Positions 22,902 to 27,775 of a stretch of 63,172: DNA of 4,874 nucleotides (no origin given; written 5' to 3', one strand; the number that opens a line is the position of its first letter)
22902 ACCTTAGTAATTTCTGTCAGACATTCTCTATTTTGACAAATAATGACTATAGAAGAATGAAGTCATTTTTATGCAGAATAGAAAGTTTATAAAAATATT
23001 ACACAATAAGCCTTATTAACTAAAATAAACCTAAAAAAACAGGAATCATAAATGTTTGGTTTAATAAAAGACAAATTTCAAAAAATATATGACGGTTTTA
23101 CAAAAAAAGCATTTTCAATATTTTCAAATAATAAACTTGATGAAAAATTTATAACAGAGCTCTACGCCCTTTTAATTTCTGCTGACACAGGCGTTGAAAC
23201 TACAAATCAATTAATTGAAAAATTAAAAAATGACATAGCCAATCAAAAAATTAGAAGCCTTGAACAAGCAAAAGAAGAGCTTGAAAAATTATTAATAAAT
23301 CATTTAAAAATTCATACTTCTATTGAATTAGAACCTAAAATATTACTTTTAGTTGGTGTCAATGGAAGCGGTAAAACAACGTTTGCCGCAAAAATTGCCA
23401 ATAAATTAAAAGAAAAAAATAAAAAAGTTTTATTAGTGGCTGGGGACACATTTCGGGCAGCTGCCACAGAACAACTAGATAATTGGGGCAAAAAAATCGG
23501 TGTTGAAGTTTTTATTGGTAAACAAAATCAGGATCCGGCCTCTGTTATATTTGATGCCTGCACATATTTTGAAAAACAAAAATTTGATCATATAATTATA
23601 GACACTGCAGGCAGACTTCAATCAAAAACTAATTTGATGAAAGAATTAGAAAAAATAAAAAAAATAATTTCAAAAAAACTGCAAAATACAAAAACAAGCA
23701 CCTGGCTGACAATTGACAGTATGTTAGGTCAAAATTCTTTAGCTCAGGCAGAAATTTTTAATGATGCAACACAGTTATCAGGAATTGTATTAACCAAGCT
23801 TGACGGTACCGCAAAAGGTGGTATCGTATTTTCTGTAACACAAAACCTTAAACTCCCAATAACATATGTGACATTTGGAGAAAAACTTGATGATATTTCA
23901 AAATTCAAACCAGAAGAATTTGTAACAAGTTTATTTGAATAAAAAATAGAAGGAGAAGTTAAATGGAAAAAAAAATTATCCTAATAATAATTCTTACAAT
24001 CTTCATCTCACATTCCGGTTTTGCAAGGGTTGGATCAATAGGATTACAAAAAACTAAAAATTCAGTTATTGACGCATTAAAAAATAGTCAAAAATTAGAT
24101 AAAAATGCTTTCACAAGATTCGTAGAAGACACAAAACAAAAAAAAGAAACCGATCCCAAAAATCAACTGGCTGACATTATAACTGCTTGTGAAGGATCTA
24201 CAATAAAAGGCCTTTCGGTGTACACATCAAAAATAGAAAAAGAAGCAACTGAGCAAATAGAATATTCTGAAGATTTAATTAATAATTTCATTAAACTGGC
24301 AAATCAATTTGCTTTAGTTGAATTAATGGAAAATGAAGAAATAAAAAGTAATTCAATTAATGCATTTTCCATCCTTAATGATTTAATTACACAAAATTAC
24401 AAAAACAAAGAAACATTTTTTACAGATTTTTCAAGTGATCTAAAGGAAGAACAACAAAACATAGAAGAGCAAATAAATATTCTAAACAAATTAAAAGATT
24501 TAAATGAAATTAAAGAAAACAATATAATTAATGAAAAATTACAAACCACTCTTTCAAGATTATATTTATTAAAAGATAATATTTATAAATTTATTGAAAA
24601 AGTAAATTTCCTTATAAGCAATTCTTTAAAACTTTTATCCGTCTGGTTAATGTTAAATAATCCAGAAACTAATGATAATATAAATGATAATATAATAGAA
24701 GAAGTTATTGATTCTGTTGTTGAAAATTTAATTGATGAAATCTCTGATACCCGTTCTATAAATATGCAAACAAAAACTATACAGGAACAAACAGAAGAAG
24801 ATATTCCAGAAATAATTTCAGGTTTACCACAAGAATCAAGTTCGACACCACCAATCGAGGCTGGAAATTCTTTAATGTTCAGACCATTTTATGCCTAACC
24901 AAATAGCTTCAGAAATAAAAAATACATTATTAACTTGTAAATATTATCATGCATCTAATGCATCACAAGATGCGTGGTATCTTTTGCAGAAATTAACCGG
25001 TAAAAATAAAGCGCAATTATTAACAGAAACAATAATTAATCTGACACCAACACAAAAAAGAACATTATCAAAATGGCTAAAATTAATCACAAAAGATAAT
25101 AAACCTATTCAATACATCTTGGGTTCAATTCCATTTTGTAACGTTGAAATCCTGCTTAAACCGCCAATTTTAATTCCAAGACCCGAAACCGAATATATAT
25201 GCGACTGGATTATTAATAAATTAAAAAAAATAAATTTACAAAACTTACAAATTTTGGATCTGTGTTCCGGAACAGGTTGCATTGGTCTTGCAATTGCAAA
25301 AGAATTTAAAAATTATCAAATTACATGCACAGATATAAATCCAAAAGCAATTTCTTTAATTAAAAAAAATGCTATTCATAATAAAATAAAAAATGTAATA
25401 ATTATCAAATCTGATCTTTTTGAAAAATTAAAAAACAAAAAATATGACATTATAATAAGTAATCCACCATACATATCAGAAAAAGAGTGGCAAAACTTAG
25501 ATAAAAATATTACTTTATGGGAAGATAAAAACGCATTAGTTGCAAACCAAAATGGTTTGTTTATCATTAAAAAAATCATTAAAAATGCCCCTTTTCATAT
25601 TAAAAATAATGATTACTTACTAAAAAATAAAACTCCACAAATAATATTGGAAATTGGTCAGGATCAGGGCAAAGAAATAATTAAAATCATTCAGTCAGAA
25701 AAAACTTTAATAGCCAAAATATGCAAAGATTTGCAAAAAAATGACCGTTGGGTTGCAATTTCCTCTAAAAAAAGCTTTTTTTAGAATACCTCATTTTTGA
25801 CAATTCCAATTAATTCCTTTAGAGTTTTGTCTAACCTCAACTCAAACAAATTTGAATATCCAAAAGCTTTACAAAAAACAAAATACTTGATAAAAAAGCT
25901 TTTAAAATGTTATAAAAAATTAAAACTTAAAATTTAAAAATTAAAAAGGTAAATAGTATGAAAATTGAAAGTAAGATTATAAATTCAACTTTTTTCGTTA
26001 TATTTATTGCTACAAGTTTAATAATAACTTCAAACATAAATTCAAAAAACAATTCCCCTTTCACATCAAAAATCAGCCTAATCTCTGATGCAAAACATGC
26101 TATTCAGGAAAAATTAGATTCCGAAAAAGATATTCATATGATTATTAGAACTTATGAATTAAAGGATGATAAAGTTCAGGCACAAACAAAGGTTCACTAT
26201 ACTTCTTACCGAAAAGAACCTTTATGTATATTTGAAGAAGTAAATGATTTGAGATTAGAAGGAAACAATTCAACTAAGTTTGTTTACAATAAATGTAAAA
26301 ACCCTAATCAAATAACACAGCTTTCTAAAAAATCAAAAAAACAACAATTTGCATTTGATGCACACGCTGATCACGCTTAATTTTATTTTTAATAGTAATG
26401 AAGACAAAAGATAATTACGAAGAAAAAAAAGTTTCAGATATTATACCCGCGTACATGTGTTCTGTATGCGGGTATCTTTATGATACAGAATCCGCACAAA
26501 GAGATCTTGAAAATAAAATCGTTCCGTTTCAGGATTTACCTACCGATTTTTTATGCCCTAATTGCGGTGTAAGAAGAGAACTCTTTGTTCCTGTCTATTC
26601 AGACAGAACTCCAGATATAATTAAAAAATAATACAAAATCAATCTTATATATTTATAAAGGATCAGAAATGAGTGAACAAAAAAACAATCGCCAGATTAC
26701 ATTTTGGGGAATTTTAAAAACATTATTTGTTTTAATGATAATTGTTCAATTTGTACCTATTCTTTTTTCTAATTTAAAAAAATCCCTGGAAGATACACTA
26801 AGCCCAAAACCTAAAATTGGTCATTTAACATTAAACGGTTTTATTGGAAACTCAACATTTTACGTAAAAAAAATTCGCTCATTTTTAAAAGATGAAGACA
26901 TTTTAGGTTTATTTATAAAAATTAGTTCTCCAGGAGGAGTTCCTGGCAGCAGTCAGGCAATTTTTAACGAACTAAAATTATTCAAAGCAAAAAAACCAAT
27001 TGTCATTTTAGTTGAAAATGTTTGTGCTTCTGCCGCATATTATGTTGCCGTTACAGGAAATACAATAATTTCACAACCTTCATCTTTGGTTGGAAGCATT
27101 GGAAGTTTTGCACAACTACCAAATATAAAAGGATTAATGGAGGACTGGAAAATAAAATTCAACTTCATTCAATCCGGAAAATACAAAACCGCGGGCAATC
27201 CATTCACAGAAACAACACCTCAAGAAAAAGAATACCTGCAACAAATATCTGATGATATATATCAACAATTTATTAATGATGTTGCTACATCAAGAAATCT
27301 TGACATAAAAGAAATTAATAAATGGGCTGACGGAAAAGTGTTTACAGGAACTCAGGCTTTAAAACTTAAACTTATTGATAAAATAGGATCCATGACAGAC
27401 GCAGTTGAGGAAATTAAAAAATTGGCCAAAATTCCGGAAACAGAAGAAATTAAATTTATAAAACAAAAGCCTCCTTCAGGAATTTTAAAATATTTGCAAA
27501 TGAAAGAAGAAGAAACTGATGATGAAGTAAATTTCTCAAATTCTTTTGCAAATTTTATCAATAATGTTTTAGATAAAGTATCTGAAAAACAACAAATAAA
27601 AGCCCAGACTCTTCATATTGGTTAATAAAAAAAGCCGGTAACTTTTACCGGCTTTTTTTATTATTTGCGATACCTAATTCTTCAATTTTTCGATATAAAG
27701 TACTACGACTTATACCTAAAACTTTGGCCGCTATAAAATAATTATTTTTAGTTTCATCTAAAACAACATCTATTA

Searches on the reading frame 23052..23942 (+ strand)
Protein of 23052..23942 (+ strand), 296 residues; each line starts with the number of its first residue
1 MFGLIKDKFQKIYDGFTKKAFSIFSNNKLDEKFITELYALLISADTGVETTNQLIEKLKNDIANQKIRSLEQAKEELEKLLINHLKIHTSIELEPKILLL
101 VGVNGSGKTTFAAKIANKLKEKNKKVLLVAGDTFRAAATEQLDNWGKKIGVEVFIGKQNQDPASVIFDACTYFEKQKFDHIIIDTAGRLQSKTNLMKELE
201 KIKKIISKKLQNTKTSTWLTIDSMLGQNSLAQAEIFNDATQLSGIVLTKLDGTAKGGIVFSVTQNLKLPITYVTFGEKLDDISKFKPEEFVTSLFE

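Call 68: search_protein_families(library=pfam, proteins=[window:23052-23942:+], max_evalue=0.00001)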
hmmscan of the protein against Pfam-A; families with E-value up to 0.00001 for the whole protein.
window:23052-23942:+ (296 aa): 9 families
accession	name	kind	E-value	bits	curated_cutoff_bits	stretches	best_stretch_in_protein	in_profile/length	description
PF00448.28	SRP54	-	3.8e-74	249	22.7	1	95-295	1-195/196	SRP54-type protein, GTPase domain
PF02881.24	SRP54_N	-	9.1e-10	39.1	22.4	1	19-78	7-72/75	SRP54-type protein, helical bundle domain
PF13401.12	AAA_22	-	2.3e-06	28.4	27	1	95-205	5-110/130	AAA domain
PF09848.15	SLFN-g3_helicase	-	3.7e-06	26.9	24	1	96-207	2-112/354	Schlafen group 3, DNA/RNA helicase domain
PF13207.12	AAA_17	-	4.2e-06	27.5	27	1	101-201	1-94/136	AAA domain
PF01656.29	CbiA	-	5.3e-06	26.9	25.4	0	105-254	9-87/125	CobQ/CobB/MinD/ParA nucleotide binding domain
PF06414.18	Zeta_toxin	-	5.7e-06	26.3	22.3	1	93-140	14-60/199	Zeta toxin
PF05729.18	NACHT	-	5.9e-06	26.7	26.7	0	98-223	3-130/167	NACHT domain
PF13479.12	AAA_24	-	9.5e-06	26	27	0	96-196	3-85/195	AAA domain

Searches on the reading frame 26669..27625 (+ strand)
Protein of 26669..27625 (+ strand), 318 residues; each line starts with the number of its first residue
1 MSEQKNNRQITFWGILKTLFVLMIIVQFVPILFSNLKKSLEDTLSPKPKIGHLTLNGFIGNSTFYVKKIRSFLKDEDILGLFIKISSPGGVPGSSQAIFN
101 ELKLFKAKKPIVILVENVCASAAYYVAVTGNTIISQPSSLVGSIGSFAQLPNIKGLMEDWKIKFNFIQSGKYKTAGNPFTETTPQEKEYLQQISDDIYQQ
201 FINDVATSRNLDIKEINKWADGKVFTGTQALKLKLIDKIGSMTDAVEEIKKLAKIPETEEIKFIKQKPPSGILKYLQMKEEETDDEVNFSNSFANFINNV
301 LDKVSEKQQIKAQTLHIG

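Call 68: search_protein_families(library=pfam, proteins=[window:26669-27625:+], max_evalue=0.00001)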
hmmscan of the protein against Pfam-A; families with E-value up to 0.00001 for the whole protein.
window:26669-27625:+ (318 aa): 1 family
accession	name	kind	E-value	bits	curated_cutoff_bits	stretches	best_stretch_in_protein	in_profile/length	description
PF01343.23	Peptidase_S49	-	5.8e-48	163.2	24.9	1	104-255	2-153/154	Peptidase family S49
